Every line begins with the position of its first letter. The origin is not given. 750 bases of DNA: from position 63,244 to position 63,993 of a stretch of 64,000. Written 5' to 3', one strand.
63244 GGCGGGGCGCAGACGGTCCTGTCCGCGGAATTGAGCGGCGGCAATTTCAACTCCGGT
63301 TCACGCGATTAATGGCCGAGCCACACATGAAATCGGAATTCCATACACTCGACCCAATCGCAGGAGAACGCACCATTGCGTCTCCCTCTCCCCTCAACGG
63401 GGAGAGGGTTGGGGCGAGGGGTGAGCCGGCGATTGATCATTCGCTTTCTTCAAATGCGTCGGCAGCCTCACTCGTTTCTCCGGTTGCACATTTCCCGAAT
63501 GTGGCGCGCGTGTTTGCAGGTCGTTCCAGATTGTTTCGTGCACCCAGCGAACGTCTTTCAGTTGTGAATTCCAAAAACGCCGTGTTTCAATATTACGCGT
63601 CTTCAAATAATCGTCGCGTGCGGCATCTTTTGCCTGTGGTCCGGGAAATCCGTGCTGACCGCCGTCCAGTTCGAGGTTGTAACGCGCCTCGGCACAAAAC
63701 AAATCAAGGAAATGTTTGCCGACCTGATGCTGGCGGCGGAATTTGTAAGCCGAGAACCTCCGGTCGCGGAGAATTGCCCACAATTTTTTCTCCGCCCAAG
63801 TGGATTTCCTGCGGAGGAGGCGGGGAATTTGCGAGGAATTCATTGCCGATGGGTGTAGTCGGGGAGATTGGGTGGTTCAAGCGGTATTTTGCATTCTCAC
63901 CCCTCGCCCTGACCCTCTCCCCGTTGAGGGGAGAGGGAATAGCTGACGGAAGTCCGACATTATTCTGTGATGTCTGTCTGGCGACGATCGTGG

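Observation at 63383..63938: DUF559 endonuclease gene flanked by 43-bp inverted repeats, sitting where the RND pump gene is expected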

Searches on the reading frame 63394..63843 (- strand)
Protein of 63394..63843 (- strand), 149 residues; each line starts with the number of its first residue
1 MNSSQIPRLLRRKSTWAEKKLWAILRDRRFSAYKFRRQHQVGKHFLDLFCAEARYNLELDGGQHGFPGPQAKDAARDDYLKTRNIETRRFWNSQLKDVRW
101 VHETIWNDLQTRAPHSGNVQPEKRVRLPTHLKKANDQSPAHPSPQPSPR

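Call 6: search_protein_families(library=pfam, proteins=[window:63394-63843:-], max_evalue=0.01)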
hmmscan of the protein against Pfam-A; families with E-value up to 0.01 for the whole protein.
window:63394-63843:- (149 aa): 1 family
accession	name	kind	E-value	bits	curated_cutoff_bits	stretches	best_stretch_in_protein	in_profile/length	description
PF04480.18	DUF559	-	1.1e-24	86.9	20.6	1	4-109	4-108/109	Protein of unknown function (DUF559)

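Call 10: find_encoding_contigs(protein=window:63394-63843:-, flank=10000, max_places=10)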
Protein window:63394-63843:- (149 aa): no gene with exactly this product is on record in the collection.

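Call 18: find_homologous_proteins(query=window:63394-63843:-, max_evalue=0.00001)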
Query window:63394-63843:- (149 aa): 185 proteins with E <= 0.00001 among 187 candidates; the best 120 are listed.
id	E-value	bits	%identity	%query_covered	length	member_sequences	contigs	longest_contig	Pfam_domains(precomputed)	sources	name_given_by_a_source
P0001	4.9e-75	268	79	100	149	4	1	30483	PF04480.19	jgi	jgi:very-short-patch-repair endonuclease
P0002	6.3e-74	265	78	99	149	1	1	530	PF04480.19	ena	-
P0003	4.3e-73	262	75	100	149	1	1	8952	PF04480.19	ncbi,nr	ncbi:MAG TPA: DUF559 domain-containing protein [Verrucomicrobiae bacterium]|nr:DUF559 domain-contain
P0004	2.0e-72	260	76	92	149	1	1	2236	PF04480.19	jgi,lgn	jgi:very-short-patch-repair endonuclease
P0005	1.4e-71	257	76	91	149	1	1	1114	PF04480.19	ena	-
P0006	1.8e-71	257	77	100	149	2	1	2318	PF04480.19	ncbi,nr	ncbi:MAG TPA: endonuclease domain-containing protein [Verrucomicrobiae bacterium]|nr:endonuclease do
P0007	3.2e-71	256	78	89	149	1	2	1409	PF04480.19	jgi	jgi:very-short-patch-repair endonuclease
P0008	3.7e-71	256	74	100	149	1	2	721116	PF04480.19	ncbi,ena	-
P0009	2.1e-70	253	74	100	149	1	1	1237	PF04480.19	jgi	jgi:very-short-patch-repair endonuclease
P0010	3.5e-70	253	76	97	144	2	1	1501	PF04480.19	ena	-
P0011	4.1e-70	252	76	99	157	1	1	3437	PF04480.19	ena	-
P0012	4.5e-70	252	76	100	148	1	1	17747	PF04480.19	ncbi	-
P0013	6.2e-70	252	73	100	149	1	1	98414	PF04480.19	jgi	jgi:very-short-patch-repair endonuclease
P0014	1.5e-69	251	74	100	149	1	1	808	PF04480.19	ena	-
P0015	1.7e-69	250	74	100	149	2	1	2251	PF04480.19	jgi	jgi:very-short-patch-repair endonuclease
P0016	2.0e-69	250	74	99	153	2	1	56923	PF04480.19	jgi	-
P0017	2.1e-69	250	76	97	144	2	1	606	PF04480.19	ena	-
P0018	3.6e-69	249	71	95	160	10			PF04480.19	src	-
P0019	4.3e-69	249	78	97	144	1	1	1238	PF04480.19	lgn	-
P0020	5.1e-69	249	75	97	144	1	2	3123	PF04480.19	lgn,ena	-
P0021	1.0e-68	248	76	97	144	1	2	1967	PF04480.19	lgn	-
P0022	1.3e-68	248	77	100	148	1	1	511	PF04480.19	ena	-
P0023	1.8e-68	247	78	87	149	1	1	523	PF04480.19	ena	-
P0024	2.4e-68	247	71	100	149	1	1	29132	PF04480.19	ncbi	-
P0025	2.6e-68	247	76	100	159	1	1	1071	PF04480.19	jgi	jgi:very-short-patch-repair endonuclease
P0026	6.1e-68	245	71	100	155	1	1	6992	PF04480.19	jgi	jgi:very-short-patch-repair endonuclease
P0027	6.7e-68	245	76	97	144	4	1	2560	PF04480.19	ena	-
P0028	1.3e-67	244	74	97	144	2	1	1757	PF04480.19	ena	-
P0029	1.8e-67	244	76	97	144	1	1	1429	PF04480.19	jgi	jgi:very-short-patch-repair endonuclease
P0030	3.3e-67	243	76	97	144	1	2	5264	PF04480.19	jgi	-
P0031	4.4e-67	243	75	97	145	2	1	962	PF04480.19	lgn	-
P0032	6.8e-67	242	70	100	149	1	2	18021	PF04480.19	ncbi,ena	-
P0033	1.1e-66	241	79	91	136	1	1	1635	PF04480.19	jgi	jgi:very-short-patch-repair endonuclease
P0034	2.0e-66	240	74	97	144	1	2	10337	PF04480.19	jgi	jgi:very-short-patch-repair endonuclease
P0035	2.8e-66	240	73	97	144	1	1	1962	PF04480.19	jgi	-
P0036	4.3e-66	239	72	91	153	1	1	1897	PF04480.19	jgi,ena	-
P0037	4.5e-66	239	71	100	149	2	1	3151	PF04480.19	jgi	-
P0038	1.1e-65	238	72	97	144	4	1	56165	PF04480.19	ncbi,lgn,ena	ncbi:MAG: endonuclease domain-containing protein [Verrucomicrobiia bacterium]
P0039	1.1e-65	238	74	97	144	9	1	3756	PF04480.19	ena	-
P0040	1.2e-65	238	77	89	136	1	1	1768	PF04480.19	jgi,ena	-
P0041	1.3e-65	238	75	97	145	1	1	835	PF04480.19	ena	-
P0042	2.0e-65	237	78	89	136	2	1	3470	PF04480.19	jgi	jgi:very-short-patch-repair endonuclease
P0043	5.0e-65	236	74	97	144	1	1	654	PF04480.19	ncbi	-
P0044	8.5e-65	235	74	97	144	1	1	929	PF04480.19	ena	-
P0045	9.8e-65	235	72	97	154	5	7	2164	PF04480.19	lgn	-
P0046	9.8e-65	235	70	97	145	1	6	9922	PF04480.19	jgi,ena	jgi:very-short-patch-repair endonuclease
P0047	1.8e-64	234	78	91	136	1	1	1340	PF04480.19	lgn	-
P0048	2.6e-64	234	72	97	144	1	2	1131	PF04480.19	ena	-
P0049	4.0e-64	233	63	100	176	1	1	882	PF04480.19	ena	-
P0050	6.7e-64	232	74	97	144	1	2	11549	PF04480.19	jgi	jgi:very-short-patch-repair endonuclease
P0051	3.0e-63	230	72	97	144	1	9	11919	PF04480.19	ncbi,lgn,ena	-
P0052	3.7e-63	230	74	95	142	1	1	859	PF04480.19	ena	-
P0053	3.7e-63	230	72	93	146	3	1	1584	PF04480.19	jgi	-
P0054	4.0e-63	230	72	97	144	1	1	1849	PF04480.19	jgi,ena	-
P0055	4.7e-63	230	70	97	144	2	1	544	PF04480.19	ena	-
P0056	4.8e-63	229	72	97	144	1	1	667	PF04480.19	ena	-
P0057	1.1e-62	228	74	89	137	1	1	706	PF04480.19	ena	-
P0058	3.9e-62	227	68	97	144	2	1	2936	PF04480.19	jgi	-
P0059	3.3e-61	224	80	83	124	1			PF04480.19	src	-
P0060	3.2e-59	217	66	98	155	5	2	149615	PF04480.19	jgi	jgi:very-short-patch-repair endonuclease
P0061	4.2e-59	217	70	93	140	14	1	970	PF04480.19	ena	-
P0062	7.4e-59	216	73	87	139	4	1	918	PF04480.19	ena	-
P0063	1.3e-58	215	64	100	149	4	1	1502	PF04480.19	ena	-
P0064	1.7e-58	215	68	97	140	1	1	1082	PF04480.19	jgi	jgi:very-short-patch-repair endonuclease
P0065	2.6e-58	214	66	98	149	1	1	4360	PF04480.19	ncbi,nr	ncbi:MAG: endonuclease domain-containing protein [Verrucomicrobiae bacterium]|nr:endonuclease domain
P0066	2.7e-58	214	74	84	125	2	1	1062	PF04480.19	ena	-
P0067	1.0e-57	212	73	86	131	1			PF04480.19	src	-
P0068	1.1e-57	212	72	87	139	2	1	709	PF04480.19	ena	-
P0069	2.0e-57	211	68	93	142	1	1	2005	PF04480.19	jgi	jgi:very-short-patch-repair endonuclease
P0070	2.3e-57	211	71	87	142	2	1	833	PF04480.19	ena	-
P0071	5.6e-57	210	63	100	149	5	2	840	PF04480.19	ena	-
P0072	8.0e-57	209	66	95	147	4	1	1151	PF04480.19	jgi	jgi:very-short-patch-repair endonuclease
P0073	1.3e-56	209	78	81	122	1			PF04480.19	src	-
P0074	3.0e-56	207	67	93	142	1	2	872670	PF04480.19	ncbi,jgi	ncbi:MAG TPA: endonuclease domain-containing protein [Verrucomicrobiae bacterium]|jgi:very-short-pat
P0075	6.7e-55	203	65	97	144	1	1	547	PF04480.19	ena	-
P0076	2.0e-54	202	67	91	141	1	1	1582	PF04480.19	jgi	jgi:very-short-patch-repair endonuclease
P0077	8.1e-54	200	68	85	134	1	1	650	PF04480.19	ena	-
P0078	2.1e-51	192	61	95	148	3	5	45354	PF04480.19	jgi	jgi:very-short-patch-repair endonuclease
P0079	3.0e-51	191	75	73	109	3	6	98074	PF04480.19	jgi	jgi:very-short-patch-repair endonuclease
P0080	9.6e-51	190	72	80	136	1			PF04480.19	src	-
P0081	1.1e-50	189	75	74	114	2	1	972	PF04480.19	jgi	jgi:very-short-patch-repair endonuclease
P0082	1.5e-50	189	80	68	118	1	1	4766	PF04480.19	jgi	jgi:very-short-patch-repair endonuclease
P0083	1.9e-50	189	66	85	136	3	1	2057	PF04480.19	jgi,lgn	-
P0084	8.3e-50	187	64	89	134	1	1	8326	PF04480.19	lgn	-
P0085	3.4e-49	185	77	70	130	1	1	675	PF04480.19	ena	-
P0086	4.4e-49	184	74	76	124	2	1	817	PF04480.19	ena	-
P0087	1.5e-48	182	77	70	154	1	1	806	PF04480.19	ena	-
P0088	1.2e-47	180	72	72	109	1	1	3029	PF04480.19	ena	-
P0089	1.9e-47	179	69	77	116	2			PF04480.19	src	-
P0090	2.6e-47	178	66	81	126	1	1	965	PF04480.19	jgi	jgi:very-short-patch-repair endonuclease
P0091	1.0e-46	176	81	67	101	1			PF04480.19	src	-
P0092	1.1e-45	173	68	76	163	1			PF04480.19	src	-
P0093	9.2e-43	164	75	65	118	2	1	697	PF04480.19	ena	-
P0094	1.5e-42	163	73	70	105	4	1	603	PF04480.19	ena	-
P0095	6.1e-40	154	70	65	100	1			PF04480.19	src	-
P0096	4.8e-38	148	77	60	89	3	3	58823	PF04480.19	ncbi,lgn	-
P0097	1.7e-37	146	59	75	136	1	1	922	PF04480.19,PF18741.8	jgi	jgi:very-short-patch-repair endonuclease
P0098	3.5e-37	146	60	75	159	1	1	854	PF04480.19,PF18741.8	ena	-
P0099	4.5e-37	145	59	75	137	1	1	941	PF04480.19,PF18741.8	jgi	jgi:adenine-specific DNA-methyltransferase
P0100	5.3e-37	145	64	70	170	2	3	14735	PF04480.19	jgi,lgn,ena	-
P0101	3.7e-36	142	56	77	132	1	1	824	PF04480.19,PF18741.8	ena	-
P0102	5.2e-36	142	59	74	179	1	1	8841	PF04480.19,PF18741.8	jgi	jgi:very-short-patch-repair endonuclease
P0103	6.7e-36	141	59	77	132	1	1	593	PF04480.19,PF18741.8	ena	-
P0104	2.1e-35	140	61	72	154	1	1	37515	PF04480.19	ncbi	-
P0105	3.4e-35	139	55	77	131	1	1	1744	PF04480.19,PF18741.8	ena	-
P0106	3.7e-35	139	56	74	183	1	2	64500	PF04480.19,PF18741.8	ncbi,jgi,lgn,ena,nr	ncbi:MAG TPA: endonuclease domain-containing protein [Candidatus Sulfotelmatobacter sp.]|jgi:very-sh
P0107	5.2e-35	138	59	72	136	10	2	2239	PF04480.19,PF18741.8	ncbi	-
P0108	6.1e-35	138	59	74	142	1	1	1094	PF04480.19,PF18741.8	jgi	-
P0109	8.5e-35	138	55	77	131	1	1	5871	PF04480.19,PF18741.8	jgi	jgi:very-short-patch-repair endonuclease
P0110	8.8e-35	138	59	74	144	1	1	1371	PF04480.19,PF18741.8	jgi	jgi:very-short-patch-repair endonuclease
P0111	8.9e-35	138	56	77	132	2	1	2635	PF04480.19,PF18741.8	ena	-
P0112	1.2e-34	137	58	74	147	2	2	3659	PF04480.19,PF18741.8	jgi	-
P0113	1.3e-34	137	58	74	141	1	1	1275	PF04480.19,PF18741.8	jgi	jgi:very-short-patch-repair endonuclease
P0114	1.9e-34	137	61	72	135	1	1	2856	PF04480.19,PF18741.8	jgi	jgi:very-short-patch-repair endonuclease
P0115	2.0e-34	137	47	100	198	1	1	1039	PF04480.19,PF18741.8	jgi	jgi:very-short-patch-repair endonuclease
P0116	2.0e-34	137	56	74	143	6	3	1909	PF04480.19,PF18741.8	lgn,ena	-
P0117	3.5e-34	136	61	71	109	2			PF04480.19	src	-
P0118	4.0e-34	136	56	77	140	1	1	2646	PF04480.19,PF18741.8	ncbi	-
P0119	4.7e-34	135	56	75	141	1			PF04480.19,PF18741.8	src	-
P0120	5.3e-34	135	49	97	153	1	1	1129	PF04480.19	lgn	-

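Call 20: find_related_loci(query=A1, collection=genome_contigs, flank=4000)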
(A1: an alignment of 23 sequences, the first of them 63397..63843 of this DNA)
Query A1 (149 aa) in genome_contigs; peptide patterns used: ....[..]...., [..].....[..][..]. (x = any residue, [..] = any of these).
78 stretches matched a pattern; 52 encode a relative of the query (tblastn E <= 1e-3); 52 distinct loci.
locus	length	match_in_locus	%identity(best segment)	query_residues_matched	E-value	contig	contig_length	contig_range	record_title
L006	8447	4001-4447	77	1-149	2e-77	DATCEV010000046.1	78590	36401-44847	MAG TPA_asm: Verrucomicrobiia bacterium isolate SMAG_U7763 k141_26857, whole genome shotgun sequence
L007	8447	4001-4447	74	1-149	4e-75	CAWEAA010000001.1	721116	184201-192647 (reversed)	MAG: uncultured Verrucomicrobiae bacterium isolate MFD05580.bin.1.24 genome assembly, contig: contig_14281, whole genome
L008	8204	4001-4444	76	1-149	1e-73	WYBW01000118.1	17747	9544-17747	MAG: Verrucomicrobiia bacterium isolate VER1 k127_415249, whole genome shotgun sequence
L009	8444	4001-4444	72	1-148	6e-71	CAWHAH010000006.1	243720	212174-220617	MAG: uncultured Verrucomicrobiae bacterium isolate MFD01231.bin.2.53 genome assembly, contig: contig_12312, whole genome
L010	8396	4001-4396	76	1-132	2e-67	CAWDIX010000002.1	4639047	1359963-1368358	MAG: uncultured Verrucomicrobiae bacterium isolate MFD06435.bin.2.9 genome assembly, contig: contig_20627, whole genome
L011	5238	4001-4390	75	6-135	4e-64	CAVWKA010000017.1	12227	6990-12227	MAG: uncultured Verrucomicrobiae bacterium isolate MFD05512.bin.2.55 genome assembly, contig: contig_29556, whole genome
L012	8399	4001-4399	74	1-133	4e-64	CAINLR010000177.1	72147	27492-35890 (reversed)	MAG: uncultured Verrucomicrobia subdivision 3 bacterium isolate MJ-time_bin-3030 genome assembly, contig: bin-3030:177/1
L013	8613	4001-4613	67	6-141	3e-59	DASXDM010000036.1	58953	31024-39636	MAG TPA_asm: Verrucomicrobiia bacterium isolate SMAG_U5086 k141_2164312, whole genome shotgun sequence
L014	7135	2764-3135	70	17-144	4e-57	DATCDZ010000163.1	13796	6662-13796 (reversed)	MAG TPA_asm: Verrucomicrobiia bacterium isolate SMAG_U7740 k141_436798, whole genome shotgun sequence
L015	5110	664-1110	75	1-149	5e-77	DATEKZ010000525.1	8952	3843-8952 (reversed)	MAG TPA_asm: Verrucomicrobiia bacterium isolate SMAG_U8903 k141_951607, whole genome shotgun sequence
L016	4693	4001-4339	59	4-115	2e-40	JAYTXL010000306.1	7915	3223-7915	MAG: Verrucomicrobiota bacterium isolate GFS_5964 GFS_5964_305, whole genome shotgun sequence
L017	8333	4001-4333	59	6-115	2e-40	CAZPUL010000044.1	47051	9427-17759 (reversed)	MAG TPA_asm: uncultured Verrucomicrobiota bacterium isolate binchicken_co199_144 genome assembly, contig: NODE_821_lengt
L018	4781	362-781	52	8-149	6e-40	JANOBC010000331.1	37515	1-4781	MAG: Limisphaerales bacterium isolate VAR_18_metabat_238 VAR_18_k141_3647558, whole genome shotgun sequence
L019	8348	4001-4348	58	1-115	1e-39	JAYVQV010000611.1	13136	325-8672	MAG: Limisphaerales bacterium isolate GL72_UP_metabinner_105_sub GL72_UP_metabinner_105_sub_610, whole genome shotgun se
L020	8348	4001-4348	56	1-115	2e-39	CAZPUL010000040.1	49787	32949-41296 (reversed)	MAG TPA_asm: uncultured Verrucomicrobiota bacterium isolate binchicken_co199_144 genome assembly, contig: NODE_753_lengt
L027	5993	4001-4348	54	1-115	9e-38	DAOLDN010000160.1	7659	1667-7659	MAG TPA_asm: Verrucomicrobiota bacterium isolate AMR_MDS_0155 NODE_1811_length_7659_cov_5.031562, whole genome shotgun s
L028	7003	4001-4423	50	8-149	1e-37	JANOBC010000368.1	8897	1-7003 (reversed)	MAG: Limisphaerales bacterium isolate VAR_18_metabat_238 VAR_18_k141_708024, whole genome shotgun sequence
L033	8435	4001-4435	45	1-149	6e-37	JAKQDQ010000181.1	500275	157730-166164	MAG: Verrucomicrobiota bacterium isolate USDE_maxbin.059_sub k141_1604667, whole genome shotgun sequence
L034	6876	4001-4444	47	1-149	4e-37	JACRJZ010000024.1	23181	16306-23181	MAG: Verrucomicrobia bacterium isolate NC_groundwater_1842_Pr3_B-0.1um_64_53 SR-2_scaffold_141_497427, whole genome shot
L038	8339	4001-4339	56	4-115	5e-36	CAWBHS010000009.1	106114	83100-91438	MAG: uncultured Verrucomicrobiae bacterium isolate MFD05684.bin.2.284 genome assembly, contig: contig_10602, whole genom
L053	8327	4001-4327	57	8-115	1e-29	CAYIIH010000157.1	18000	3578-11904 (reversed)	MAG TPA_asm: uncultured Verrucomicrobiota bacterium isolate ERP119705_co20_532 genome assembly, contig: NODE_3160_length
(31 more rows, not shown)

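Call 30: search_solved_structures(query=window:63397-63843:-, max_evalue=1, show_alignments=2)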
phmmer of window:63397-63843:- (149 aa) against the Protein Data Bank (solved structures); distinct sequences matched with E-value up to 1: 1.
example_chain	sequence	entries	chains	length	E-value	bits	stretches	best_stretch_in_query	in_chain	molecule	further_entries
3hrl_A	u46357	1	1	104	7.8e-14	55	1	16-95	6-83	Endonuclease-Like Protein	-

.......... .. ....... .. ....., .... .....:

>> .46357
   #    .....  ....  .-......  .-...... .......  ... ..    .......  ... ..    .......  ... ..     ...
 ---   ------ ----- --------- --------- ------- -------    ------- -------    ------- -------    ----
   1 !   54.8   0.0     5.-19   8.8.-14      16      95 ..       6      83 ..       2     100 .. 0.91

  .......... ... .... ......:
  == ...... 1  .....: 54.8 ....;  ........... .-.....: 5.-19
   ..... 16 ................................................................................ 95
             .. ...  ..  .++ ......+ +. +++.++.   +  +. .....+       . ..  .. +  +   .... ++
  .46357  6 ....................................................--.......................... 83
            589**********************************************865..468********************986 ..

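Call 63: predict_structure(alignment_id=A1)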
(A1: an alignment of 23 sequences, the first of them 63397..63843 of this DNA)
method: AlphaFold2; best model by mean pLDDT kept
length: 149 residues; sequences in the alignment: 23
mean_pLDDT: 75.7   pTM: 0.64
mean pLDDT of the five models: 75.7, 59.7, 54.9, 53.8, 53.7
residues with pLDDT >= 90: 41; 70-90: 56; 50-70: 38; < 50: 14
segments of 3 or more residues with pLDDT < 50: 130-139
pLDDT, mean of each block of 10 residues (from residue 1): 53 81 88 88 88 89 66 87 92 88 93 74 53 42 52
secondary structure, 60 per line:
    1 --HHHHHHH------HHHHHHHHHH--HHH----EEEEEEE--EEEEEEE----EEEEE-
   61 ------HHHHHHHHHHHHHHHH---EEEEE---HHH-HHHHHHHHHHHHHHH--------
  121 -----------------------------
elements in order: H3-9 H16-25 E35-41 E44-50 E55-59 H67-82 E86-90 H98-112
